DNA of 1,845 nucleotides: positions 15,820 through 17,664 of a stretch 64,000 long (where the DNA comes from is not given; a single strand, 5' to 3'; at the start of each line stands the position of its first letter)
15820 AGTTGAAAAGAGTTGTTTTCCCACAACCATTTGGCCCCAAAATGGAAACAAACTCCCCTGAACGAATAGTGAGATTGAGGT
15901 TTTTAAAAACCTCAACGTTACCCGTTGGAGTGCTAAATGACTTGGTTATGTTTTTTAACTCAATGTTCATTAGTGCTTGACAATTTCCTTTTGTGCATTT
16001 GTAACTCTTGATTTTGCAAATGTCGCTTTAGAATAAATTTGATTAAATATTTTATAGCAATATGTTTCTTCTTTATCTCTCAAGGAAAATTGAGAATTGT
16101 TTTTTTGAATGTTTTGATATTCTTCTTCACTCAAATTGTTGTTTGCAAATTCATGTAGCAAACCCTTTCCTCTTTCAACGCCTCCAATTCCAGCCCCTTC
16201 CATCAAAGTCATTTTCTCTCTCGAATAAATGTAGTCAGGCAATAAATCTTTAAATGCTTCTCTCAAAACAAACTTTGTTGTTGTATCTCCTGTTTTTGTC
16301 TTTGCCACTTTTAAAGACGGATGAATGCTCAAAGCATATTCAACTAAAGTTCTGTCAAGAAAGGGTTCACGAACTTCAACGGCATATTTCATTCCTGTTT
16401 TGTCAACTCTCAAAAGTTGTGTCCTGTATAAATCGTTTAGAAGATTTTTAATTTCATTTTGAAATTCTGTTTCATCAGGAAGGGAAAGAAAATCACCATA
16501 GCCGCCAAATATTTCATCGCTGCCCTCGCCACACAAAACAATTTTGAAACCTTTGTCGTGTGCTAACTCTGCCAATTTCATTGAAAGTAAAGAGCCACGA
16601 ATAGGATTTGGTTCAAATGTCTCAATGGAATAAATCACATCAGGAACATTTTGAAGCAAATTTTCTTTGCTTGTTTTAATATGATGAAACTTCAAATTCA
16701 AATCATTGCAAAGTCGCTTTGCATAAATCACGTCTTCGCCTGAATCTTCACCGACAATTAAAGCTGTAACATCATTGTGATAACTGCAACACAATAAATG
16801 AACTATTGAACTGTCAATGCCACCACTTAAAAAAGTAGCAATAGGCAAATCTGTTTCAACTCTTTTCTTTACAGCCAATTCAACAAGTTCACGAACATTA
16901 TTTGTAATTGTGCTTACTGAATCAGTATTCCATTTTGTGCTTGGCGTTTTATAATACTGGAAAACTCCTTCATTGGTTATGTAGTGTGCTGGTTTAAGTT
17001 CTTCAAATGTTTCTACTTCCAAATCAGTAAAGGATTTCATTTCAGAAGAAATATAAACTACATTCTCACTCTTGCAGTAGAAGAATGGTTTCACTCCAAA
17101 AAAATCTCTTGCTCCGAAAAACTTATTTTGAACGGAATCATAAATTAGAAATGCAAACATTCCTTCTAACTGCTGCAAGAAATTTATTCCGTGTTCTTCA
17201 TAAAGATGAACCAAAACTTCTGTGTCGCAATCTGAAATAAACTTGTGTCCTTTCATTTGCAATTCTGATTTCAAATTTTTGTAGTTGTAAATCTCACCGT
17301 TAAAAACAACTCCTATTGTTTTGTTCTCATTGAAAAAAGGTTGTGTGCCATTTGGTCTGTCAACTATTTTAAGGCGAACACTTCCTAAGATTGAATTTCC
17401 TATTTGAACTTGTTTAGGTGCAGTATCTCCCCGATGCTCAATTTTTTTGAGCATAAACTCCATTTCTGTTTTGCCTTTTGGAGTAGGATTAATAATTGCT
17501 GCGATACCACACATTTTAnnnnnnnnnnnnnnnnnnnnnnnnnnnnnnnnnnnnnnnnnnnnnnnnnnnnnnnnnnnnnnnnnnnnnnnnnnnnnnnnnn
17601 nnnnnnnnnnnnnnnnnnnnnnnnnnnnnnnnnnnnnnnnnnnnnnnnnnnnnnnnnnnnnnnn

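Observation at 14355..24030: AT-rich eight-gene minus-strand operon that looks like a horizontally acquired island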

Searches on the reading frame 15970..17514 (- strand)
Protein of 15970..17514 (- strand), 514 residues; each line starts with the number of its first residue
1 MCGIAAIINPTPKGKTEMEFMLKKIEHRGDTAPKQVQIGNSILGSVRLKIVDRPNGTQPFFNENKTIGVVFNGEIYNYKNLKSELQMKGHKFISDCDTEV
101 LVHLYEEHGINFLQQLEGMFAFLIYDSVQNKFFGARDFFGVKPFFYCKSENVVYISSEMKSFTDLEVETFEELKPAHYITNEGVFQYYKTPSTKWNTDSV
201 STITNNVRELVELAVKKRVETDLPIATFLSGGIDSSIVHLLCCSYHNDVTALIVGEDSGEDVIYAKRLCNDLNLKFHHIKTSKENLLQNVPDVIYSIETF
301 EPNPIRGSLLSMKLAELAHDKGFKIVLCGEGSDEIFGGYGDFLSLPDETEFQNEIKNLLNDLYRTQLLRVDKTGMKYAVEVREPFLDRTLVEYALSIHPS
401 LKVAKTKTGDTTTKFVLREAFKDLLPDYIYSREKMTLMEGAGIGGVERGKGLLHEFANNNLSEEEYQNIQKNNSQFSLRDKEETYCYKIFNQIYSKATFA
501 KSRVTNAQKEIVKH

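Call 4: search_protein_families(library=pfam, proteins=[window:15970-17514:-], max_evalue=0.1)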
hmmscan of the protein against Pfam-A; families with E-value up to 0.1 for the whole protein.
window:15970-17514:- (514 aa): 6 families
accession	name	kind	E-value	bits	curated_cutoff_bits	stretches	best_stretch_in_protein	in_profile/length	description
PF00733.27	Asn_synthase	-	4.5e-52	178.3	21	2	207-344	2-139/354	Asparagine synthase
PF13537.11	GATase_7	-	2.8e-40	137.6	25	1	46-163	2-122/123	Glutamine amidotransferase domain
PF13522.11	GATase_6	-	1.8e-31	109.3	27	1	40-158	11-130/130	Glutamine amidotransferase domain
PF12481.13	DUF3700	-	0.00024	21.1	27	1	112-162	125-176/228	Aluminium induced protein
PF02540.23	NAD_synthase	-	0.0015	18.1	21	1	229-280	25-80/242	NAD synthase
PF06508.19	QueC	-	0.093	12.7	22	0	228-282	5-61/210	Queuosine biosynthesis protein QueC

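Call 5: search_protein_families(library=padloc, proteins=[window:15970-17514:-], max_evalue=0.1)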
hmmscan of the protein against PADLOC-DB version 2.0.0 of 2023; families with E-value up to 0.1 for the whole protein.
window:15970-17514:- (514 aa): 0 families

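Call 6: search_protein_families(library=ncbifam, proteins=[window:15970-17514:-], max_evalue=0.1)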
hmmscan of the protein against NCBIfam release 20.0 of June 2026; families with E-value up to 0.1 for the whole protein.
window:15970-17514:- (514 aa): 17 families
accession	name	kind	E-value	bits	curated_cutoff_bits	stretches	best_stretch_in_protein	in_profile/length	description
NF006949.0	PRK09431.1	equivalog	1.8e-121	406.4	499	1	1-503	1-515/554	asparagine synthase B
TIGR01536.1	asn_synth_AEB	equivalog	1.2e-105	354.4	267.1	3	2-178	1-180/517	asparagine synthase (glutamine-hydrolyzing)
TIGR03108.1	eps_aminotran_1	hypoth_equivalog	1.5e-69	235.3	816.9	3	1-164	1-168/628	XrtA/PEP-CTERM system amidotransferase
TIGR03104.1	trio_amidotrans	equivalog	1.3e-62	211.9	570.1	3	1-161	1-164/589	N-acetylglutaminylglutamine amidotransferase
NF033535.1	lass_lactam_cya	exception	5.4e-42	144.2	525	3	1-166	1-169/668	lasso peptide isopeptide bond-forming cyclase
NF033561.1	macrolact_Ik_Al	subfamily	6.5e-15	54.7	300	2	191-336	179-331/561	albusnodin/ikarugamycin family macrolactam cyclase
TIGR01134.1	purF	equivalog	3e-14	53.2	350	1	55-184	82-221/432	amidophosphoribosyltransferase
NF001484.0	PRK00331.1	subfamily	5.2e-14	51.5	381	1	58-165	86-201/601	isomerizing glutamine--fructose-6-phosphate transaminase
TIGR01135.1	glmS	equivalog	2.2e-13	49.6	418.05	1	57-165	84-200/607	glutamine--fructose-6-phosphate transaminase (isomerizing)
NF038212.1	argG_rel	exception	0.00029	19.8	425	1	217-308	9-102/381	argininosuccinate synthase-related protein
NF010587.0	PRK13980.1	equivalog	0.00045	19.5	255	1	205-281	16-94/267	NAD+ synthase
NF012216.1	D_ala_D_lac_VanB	exception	0.00061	19.1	750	1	146-220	12-84/342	D-alanine--(R)-lactate ligase VanB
TIGR00552.1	nadE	equivalog_domain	0.0011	18.3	63.65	1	206-282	8-87/251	NAD(+) synthase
NF006327.0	PRK08557.1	equivalog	0.0057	15.5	366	1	193-281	152-242/415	hypothetical protein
NF010367.0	PRK13795.1-2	equivalog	0.019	13.4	456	1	203-285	223-306/584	hypothetical protein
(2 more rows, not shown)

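Call 49: search_solved_structures(query=window:15970-17514:-, max_evalue=1e-10, show_alignments=1)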
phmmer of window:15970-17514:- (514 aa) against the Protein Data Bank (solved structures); distinct sequences matched with E-value up to 1e-10: 7.
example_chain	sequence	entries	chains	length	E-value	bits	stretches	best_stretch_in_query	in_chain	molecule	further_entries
1ct9_A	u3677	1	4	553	3.3e-61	210.6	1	23-495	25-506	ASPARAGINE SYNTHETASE B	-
6gq3_A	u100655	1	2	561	1.4e-50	175.5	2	198-494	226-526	Asparagine synthetase [glutamine-hydrolyzing]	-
8sue_A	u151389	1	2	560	3.4e-50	174.2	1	22-494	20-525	Asparagine synthetase [glutamine-hydrolyzing]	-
9b6c_A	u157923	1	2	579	2.1e-49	171.6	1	22-494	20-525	Asparagine synthetase [glutamine-hydrolyzing]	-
7ylz_A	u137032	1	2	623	1.6e-27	99.5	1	20-162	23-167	hydroxyamidotransferase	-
1jgt_A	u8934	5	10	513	7.3e-13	51.1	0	207-463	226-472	BETA-LACTAM SYNTHETASE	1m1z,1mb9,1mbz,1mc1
1q15_A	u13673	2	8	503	2e-11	46.4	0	225-444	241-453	CarA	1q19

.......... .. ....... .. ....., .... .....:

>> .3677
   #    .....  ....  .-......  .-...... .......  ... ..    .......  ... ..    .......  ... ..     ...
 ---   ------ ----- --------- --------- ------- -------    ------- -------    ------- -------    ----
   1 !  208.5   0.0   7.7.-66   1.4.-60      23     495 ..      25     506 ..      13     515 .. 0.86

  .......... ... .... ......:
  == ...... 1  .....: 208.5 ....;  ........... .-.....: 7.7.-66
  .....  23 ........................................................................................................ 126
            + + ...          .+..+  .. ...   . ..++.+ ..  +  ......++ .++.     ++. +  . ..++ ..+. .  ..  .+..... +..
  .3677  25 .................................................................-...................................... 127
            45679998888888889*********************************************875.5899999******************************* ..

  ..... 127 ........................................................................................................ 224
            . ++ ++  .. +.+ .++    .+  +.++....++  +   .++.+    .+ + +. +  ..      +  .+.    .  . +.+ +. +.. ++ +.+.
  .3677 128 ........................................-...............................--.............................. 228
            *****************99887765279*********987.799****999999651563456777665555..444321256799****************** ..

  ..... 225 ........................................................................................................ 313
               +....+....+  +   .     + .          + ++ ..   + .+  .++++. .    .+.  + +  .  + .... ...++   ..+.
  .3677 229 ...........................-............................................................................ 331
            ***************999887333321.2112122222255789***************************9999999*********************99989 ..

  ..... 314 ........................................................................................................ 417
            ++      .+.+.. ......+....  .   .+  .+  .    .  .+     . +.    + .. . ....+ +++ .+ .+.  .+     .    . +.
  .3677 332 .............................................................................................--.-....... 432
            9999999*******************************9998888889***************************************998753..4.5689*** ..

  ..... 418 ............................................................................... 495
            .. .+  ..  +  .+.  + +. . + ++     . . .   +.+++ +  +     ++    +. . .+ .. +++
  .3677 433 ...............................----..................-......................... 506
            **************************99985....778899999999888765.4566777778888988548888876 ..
